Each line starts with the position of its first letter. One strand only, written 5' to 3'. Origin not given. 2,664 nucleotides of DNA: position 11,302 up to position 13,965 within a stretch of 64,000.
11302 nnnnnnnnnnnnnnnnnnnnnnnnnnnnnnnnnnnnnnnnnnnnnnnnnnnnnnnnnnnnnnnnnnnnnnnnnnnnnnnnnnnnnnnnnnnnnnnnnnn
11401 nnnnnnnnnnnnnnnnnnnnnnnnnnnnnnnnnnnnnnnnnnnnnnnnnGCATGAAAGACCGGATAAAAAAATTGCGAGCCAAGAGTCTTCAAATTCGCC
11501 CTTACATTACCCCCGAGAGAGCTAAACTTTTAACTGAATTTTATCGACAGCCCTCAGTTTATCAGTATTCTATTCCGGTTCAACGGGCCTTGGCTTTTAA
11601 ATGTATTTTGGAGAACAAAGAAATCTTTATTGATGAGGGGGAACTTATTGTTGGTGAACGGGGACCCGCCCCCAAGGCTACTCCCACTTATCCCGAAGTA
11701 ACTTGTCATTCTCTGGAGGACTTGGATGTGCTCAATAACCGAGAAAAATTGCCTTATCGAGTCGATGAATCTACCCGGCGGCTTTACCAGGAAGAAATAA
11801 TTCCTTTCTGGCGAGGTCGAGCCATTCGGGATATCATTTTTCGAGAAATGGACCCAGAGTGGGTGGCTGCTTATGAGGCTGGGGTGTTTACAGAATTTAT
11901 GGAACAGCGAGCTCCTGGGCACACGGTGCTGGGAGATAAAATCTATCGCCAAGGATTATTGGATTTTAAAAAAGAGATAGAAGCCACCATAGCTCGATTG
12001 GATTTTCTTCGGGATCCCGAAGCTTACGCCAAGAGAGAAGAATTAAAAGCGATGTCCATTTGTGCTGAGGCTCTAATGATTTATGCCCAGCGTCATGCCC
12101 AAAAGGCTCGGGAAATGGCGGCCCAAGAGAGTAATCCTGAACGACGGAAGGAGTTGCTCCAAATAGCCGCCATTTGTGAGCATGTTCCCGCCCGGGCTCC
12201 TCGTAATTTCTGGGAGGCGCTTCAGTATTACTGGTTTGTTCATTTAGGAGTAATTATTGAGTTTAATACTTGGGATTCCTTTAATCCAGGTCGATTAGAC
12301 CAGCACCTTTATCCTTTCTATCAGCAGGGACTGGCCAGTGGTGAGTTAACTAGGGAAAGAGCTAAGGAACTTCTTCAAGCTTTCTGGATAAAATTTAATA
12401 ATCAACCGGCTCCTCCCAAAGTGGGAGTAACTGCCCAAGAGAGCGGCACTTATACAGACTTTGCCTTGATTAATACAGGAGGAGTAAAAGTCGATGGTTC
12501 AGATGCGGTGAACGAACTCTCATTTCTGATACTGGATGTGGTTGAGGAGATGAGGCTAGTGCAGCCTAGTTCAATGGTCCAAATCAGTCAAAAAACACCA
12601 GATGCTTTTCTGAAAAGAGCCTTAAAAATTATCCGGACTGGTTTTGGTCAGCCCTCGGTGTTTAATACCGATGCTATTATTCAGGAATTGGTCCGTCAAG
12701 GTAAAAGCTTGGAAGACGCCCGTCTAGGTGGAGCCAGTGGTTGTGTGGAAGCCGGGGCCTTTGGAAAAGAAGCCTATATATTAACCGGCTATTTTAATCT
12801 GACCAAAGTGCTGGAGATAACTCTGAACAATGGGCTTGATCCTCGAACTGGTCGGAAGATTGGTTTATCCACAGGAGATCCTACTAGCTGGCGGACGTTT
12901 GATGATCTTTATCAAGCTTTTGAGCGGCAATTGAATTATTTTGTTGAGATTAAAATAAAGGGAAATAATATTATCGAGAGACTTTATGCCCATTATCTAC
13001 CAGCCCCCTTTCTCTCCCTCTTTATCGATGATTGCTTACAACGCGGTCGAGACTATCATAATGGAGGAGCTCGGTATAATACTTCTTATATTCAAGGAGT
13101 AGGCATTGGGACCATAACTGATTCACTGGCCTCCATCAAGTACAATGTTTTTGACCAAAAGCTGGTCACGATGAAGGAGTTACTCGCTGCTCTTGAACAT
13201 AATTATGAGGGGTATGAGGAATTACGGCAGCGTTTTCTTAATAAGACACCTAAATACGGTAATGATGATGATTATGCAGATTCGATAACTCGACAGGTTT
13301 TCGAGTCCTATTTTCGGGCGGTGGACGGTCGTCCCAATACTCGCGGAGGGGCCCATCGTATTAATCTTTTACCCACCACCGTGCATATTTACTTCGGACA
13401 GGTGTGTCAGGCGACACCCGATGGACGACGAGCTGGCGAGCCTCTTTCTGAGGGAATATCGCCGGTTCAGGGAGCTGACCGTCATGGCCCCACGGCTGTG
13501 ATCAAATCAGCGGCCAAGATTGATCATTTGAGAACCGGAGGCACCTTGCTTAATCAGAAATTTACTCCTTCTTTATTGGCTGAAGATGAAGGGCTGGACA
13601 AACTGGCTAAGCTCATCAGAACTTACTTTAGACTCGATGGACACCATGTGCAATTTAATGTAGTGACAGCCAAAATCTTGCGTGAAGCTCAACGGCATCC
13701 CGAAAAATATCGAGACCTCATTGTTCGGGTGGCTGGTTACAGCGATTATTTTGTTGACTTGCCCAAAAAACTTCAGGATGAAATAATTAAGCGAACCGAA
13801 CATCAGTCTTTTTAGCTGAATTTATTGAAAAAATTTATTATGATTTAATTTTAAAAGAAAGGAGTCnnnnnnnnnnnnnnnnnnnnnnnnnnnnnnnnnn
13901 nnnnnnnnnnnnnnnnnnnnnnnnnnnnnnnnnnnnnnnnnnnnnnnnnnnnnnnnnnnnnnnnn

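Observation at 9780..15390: GntR-regulated glycyl-radical-enzyme operon ending in a prolidase-type peptidase: candidate peptide-linked (hydroxy)proline GRE pathway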

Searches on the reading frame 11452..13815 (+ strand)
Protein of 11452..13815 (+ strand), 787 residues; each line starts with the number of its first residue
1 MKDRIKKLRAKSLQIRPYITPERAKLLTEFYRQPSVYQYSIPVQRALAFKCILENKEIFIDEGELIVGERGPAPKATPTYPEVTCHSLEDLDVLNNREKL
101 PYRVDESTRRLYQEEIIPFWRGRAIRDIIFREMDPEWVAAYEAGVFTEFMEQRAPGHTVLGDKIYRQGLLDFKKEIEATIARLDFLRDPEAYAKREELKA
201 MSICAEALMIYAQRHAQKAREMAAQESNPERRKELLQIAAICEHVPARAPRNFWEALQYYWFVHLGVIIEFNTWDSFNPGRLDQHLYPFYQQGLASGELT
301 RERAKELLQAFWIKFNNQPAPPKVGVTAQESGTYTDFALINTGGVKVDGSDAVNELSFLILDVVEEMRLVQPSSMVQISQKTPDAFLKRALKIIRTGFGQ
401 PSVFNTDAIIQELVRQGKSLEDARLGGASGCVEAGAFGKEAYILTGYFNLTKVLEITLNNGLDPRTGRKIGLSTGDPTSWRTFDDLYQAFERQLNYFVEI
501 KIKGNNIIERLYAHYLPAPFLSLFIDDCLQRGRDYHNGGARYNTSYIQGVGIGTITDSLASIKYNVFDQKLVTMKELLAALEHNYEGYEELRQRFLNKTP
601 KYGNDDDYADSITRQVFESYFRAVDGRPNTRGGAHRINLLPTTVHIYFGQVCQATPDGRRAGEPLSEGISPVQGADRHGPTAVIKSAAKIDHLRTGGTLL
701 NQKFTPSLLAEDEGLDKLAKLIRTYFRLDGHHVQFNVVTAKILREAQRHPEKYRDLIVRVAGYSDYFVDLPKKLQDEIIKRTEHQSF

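Call 3: search_protein_families(library=pfam, proteins=[window:11452-13815:+])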
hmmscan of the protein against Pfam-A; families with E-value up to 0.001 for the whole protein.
window:11452-13815:+ (787 aa): 2 families
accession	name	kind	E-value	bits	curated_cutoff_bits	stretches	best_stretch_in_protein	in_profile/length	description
PF02901.20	PFL-like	-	8.8e-237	788.3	24.3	1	1-649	1-647/647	Pyruvate formate lyase-like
PF01228.26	Gly_radical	-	1.6e-37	128.7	22.2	1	666-768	2-106/106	Glycine radical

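Call 4: search_protein_families(library=ncbifam, proteins=[window:11452-13815:+])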
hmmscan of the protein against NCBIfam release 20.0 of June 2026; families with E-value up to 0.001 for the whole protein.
window:11452-13815:+ (787 aa): 12 families
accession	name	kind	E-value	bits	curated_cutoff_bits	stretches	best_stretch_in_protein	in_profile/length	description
NF043068.1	glycl_HYPD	equivalog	0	1320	1100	1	3-785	2-783/784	trans-4-hydroxy-L-proline dehydratase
TIGR01774.1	PFL2-3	subfamily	1.7e-215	717.8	678.2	1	1-785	2-785/786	formate C-acetyltransferase/glycerol dehydratase family glycyl radical enzyme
NF048011.1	SfplDhtHpsGDes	equivalog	1.6e-176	589.1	1000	1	2-785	23-820/821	(2S)-3-sulfopropanediol dehydratase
NF048009.1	SfplDhtHpfGKleb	equivalog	1e-162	543.2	1000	1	4-784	27-822/824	(2S)-3-sulfopropanediol dehydratase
NF007437.0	PRK09983.1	equivalog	1.2e-161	539.4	1109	1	1-785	1-764/765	formate C-acetyltransferase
TIGR04394.1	choline_CutC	equivalog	2.4e-159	532.4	1050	1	2-784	2-786/789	choline trimethylamine-lyase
NF033718.1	indole_decarb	equivalog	1.4e-127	427.1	1100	1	190-785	249-867/868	indoleacetate decarboxylase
NF033715.1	glycyl_HPDL_Lrg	equivalog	1.7e-105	353.8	1150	2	199-588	273-680/901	4-hydroxyphenylacetate decarboxylase large subunit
TIGR01255.1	pyr_form_ly_1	equivalog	3.3e-41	141.6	994.2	1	247-786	230-743/744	formate C-acetyltransferase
NF038360.1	rad_fix_GrcA3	exception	3.2e-19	68.8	158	1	712-786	3-77/78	autonomous glycyl radical cofactor GrcA3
NF008341.1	PRK11127.1-1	equivalog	1.9e-11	43.8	145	1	731-786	24-79/80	autonomous glycyl radical cofactor GrcA2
TIGR04365.1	spare_glycyl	equivalog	2.1e-08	34.5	170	1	730-786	69-125/126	autonomous glycyl radical cofactor GrcA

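Call 5: search_solved_structures(query=window:11452-13815:+, show_alignments=1, max_evalue=1e-50)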
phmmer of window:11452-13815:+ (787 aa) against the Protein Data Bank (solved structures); distinct sequences matched with E-value up to 1e-50: 31.
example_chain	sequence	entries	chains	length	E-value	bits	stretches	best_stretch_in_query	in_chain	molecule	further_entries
6vxc_A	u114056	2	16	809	0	1099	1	3-784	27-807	Trans-4-hydroxy-L-proline dehydratase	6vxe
1r8w_A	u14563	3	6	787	4.1e-168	564.2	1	3-784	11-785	glycerol dehydratase | B12-independent glycerol dehydratase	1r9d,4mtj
9f3w_A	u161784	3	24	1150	2.2e-154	518.8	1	3-785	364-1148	Choline trimethylamine-lyase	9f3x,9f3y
5i2a_A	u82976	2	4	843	3.1e-152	511.7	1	2-586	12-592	Diol-dehydratase | Diol dehydratase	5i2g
8iof_A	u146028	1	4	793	7.9e-150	503.7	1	42-785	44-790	Benzylsuccinate synthase alpha subunit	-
9rco_A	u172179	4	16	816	6.3e-149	500.8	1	3-785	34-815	Glycyl radical protein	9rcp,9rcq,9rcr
8id1_A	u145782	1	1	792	2e-147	495.8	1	3-785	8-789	Formate C-acetyltransferase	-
6lon_B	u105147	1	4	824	5.1e-144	484.5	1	3-785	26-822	PFL2/glycerol dehydratase family glycyl radical enzyme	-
8yjo_A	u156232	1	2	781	9.3e-144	483.7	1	2-785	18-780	Probable dehydratase PflD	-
2f3o_A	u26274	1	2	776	4.6e-141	474.7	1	3-782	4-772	pyruvate formate-lyase 2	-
5fay_A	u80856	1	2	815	8.2e-138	464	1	6-783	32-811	Choline trimethylamine-lyase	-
9ht9_A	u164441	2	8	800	1.5e-137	463.2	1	6-783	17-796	Choline trimethylamine-lyase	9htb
9r0v_A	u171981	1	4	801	1.5e-137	463.1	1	6-783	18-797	Choline trimethylamine-lyase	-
6vue_A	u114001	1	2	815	1.6e-137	463.1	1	6-783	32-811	Choline trimethylamine-lyase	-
5faw_A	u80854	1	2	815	1.6e-137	463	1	6-783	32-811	Choline trimethylamine-lyase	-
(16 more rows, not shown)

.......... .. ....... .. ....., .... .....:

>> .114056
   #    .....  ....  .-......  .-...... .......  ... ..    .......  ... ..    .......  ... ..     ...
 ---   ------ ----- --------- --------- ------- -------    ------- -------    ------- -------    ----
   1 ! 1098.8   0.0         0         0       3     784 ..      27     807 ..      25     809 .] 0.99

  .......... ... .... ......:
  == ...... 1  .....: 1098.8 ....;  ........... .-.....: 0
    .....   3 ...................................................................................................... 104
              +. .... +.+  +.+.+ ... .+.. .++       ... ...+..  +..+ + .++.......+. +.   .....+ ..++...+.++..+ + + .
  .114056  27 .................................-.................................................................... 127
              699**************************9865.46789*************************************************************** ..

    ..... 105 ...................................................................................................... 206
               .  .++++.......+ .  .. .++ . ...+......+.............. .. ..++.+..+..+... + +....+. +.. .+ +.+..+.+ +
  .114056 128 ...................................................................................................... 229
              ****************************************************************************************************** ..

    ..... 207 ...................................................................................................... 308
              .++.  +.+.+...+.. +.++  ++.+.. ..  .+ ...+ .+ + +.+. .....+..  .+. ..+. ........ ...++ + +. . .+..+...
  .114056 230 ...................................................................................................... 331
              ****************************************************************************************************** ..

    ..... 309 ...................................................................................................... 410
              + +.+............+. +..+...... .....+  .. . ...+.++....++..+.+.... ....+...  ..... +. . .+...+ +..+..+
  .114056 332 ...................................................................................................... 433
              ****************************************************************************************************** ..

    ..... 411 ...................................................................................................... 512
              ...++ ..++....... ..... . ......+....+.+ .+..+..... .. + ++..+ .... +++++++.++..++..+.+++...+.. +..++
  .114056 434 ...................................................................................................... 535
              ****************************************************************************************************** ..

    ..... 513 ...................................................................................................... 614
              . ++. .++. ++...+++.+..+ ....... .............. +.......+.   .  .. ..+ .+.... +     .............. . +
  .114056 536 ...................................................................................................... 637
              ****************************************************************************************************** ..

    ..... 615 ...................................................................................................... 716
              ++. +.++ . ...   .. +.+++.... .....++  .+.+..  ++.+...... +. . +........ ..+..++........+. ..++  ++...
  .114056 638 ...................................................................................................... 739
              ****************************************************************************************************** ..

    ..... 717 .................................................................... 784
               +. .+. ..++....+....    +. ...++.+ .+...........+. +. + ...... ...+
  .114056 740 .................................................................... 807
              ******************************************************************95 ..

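Call 17: find_homologous_proteins(query=window:11452-13815:+)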
Query window:11452-13815:+ (787 aa): 8000 proteins with E <= 0.001 among 8000 candidates; the best 120 are listed.
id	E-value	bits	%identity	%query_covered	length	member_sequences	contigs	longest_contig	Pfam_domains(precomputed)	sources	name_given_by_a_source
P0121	0.0e+0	1805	100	100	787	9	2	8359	PF02901.21,PF01228.27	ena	-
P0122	0.0e+0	1689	92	100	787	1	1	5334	PF02901.21,PF01228.27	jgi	-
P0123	0.0e+0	1588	85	100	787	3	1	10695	PF02901.21,PF01228.27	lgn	-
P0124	0.0e+0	1561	83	100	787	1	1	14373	PF02901.21,PF01228.27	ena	-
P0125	0.0e+0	1559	83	100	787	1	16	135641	PF02901.21,PF01228.27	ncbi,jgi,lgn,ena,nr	ncbi:MAG TPA: glycyl radical protein [Candidatus Aminicenantes bacterium]|nr:glycyl radical protein 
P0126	0.0e+0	1558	83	100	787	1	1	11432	PF02901.21,PF01228.27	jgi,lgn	-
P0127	0.0e+0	1555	83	100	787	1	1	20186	PF02901.21,PF01228.27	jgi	-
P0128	0.0e+0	1554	83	100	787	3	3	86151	PF02901.21,PF01228.27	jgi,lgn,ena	-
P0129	0.0e+0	1492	81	100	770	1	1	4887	PF02901.21,PF01228.27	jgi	-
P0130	0.0e+0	1441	100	80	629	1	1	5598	PF02901.21,PF01228.27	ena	-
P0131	0.0e+0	1421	76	100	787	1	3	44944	PF02901.21,PF01228.27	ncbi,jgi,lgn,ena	-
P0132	0.0e+0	1414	75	100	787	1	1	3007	PF02901.21,PF01228.27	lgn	-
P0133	0.0e+0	1413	75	100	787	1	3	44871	PF02901.21,PF01228.27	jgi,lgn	jgi:formate C-acetyltransferase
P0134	0.0e+0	1408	74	100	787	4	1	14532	PF02901.21,PF01228.27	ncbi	-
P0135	0.0e+0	1407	76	100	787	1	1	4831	PF02901.21,PF01228.27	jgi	jgi:pyruvate formate-lyase/glycerol dehydratase family glycyl radical enzyme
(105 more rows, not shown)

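Call 19: find_related_loci(query=A1, collection=genome_contigs, flank=10000)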
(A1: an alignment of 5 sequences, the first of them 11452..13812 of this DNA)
Query A1 (787 aa) in genome_contigs; peptide patterns used: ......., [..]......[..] (x = any residue, [..] = any of these).
600 stretches matched a pattern (row limit reached: there are more); 587 encode a relative of the query (tblastn E <= 1e-3); the best 80 are kept; 80 distinct loci.
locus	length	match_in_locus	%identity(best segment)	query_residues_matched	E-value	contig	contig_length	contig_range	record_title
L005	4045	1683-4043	75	1-787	0e+0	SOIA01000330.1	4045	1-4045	MAG: Candidatus Aminicenantes bacterium isolate E29_bin11 NODE_13705_length_4045_cov_17.871429, whole genome shotgun seq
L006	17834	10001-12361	74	1-787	0e+0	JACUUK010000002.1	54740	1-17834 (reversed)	MAG: Candidatus Aminicenantes bacterium isolate Kmv29 NODE_215_length_54740_cov_14.450818, whole genome shotgun sequence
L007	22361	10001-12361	74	1-787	0e+0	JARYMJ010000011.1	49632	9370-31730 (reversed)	MAG: Candidatus Saccharicenans sp. isolate A05DMB-I-29 NODE_385_length_49632_cov_8.337798, whole genome shotgun sequence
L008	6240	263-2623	74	1-787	0e+0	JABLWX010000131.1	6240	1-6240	MAG: Candidatus Aminicenantes bacterium isolate Ch100 contig131, whole genome shotgun sequence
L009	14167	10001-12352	73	4-787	0e+0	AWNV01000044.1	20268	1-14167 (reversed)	Candidatus Aminicenans sakinawicola JGI OTU-1 OP8COM1_contig_43_0.44, whole genome shotgun sequence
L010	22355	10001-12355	72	1-785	0e+0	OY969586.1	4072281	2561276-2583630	MAG: Candidatus Aminicenantes bacterium isolate MFD10007.bin.c.2 genome assembly, chromosome: 1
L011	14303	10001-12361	72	1-787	0e+0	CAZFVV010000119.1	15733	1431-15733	MAG TPA_asm: uncultured Calditrichaceae bacterium isolate SRP329715_co1_261 genome assembly, contig: NODE_5612_length_15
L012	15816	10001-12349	72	1-784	0e+0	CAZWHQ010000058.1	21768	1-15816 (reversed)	MAG TPA_asm: uncultured Eubacteriales bacterium isolate binchicken_co275_153 genome assembly, contig: NODE_3027_length_2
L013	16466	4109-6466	70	1-787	0e+0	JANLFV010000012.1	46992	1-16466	MAG: Candidatus Acetothermia bacterium isolate A05DMB20 NODE_12_length_46992_cov_10.597567, whole genome shotgun sequenc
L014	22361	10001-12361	71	1-787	0e+0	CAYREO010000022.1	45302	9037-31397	MAG TPA_asm: uncultured Eubacteriales bacterium isolate binchicken_co7_212 genome assembly, contig: NODE_1402_length_453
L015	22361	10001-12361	71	1-787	0e+0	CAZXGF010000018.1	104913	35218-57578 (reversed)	MAG TPA_asm: uncultured Verrucomicrobiota bacterium isolate binchicken_co89_561 genome assembly, contig: NODE_154_length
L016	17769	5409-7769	71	1-787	0e+0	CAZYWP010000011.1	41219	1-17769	MAG TPA_asm: uncultured Eubacteriales bacterium isolate binchicken_co376_295 genome assembly, contig: NODE_709_length_41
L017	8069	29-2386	70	1-787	0e+0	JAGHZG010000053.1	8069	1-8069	MAG: Chloroflexota bacterium isolate 626A.7 NODE_1239_length_8069_cov_5.399925, whole genome shotgun sequence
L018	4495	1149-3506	70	1-787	0e+0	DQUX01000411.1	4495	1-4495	MAG TPA_asm: Anaerolineales bacterium isolate SZUA-1492 k95_19149, whole genome shotgun sequence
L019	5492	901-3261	70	1-787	0e+0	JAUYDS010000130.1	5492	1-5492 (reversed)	MAG: Candidatus Aminicenantes bacterium isolate C20_metabat.bin.45 C20_k141_66898, whole genome shotgun sequence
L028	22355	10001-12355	69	1-785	0e+0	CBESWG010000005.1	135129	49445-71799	MAG TPA_asm: uncultured bacterium isolate SRR7614714_metabat2_22 genome assembly, contig: ERZ25083850.6, whole genome sh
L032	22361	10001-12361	68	1-787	0e+0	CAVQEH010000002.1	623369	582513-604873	MAG: uncultured Ignavibacteria bacterium isolate MFD02416.bin.1.320 genome assembly, contig: contig_10228, whole genome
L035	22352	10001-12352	68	1-784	0e+0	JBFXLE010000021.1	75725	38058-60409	MAG: Calditrichaceae bacterium isolate CA_2019_TPIn_91 NODE_1142_length_75725_cov_21.801926_TPIn, whole genome shotgun s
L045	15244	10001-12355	69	1-785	0e+0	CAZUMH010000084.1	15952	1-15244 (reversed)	MAG TPA_asm: uncultured bacterium isolate binchicken_co129_740 genome assembly, contig: NODE_10903_length_15952_cov_5.60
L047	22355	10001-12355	66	1-787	0e+0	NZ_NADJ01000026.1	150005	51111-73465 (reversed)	Desulfosporosinus sp. FKB FKB_QYN_aSRB_gapCloser.final_scaffold_26, whole genome shotgun sequence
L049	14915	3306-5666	66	1-787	0e+0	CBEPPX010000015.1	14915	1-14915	MAG TPA_asm: uncultured Ignavibacteriales bacterium isolate SRR7614708_concoct_49 genome assembly, contig: ERZ25083860.5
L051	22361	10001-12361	68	1-787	0e+0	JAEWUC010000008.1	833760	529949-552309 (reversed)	MAG: Bacteroidetes bacterium isolate OH_SDB_17 k127_370027, whole genome shotgun sequence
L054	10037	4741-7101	65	1-787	0e+0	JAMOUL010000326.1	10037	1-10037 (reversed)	MAG: Candidatus Aminicenantes bacterium isolate PIR-30_maxbin2_scaf2bin.183 PIR-30_scaffold_632_c2, whole genome shotgun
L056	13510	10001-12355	67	1-786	0e+0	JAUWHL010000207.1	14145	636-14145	MAG: Promethearchaeota archaeon isolate CSMAG_2267 CSMAG_2267_k141_1193099_length_14145_cov_7.0000, whole genome shotgun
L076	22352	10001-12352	66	1-784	0e+0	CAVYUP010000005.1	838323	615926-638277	MAG: uncultured Bacteroidetes bacterium isolate MFD01721.bin.1.11 genome assembly, contig: contig_46371, whole genome sh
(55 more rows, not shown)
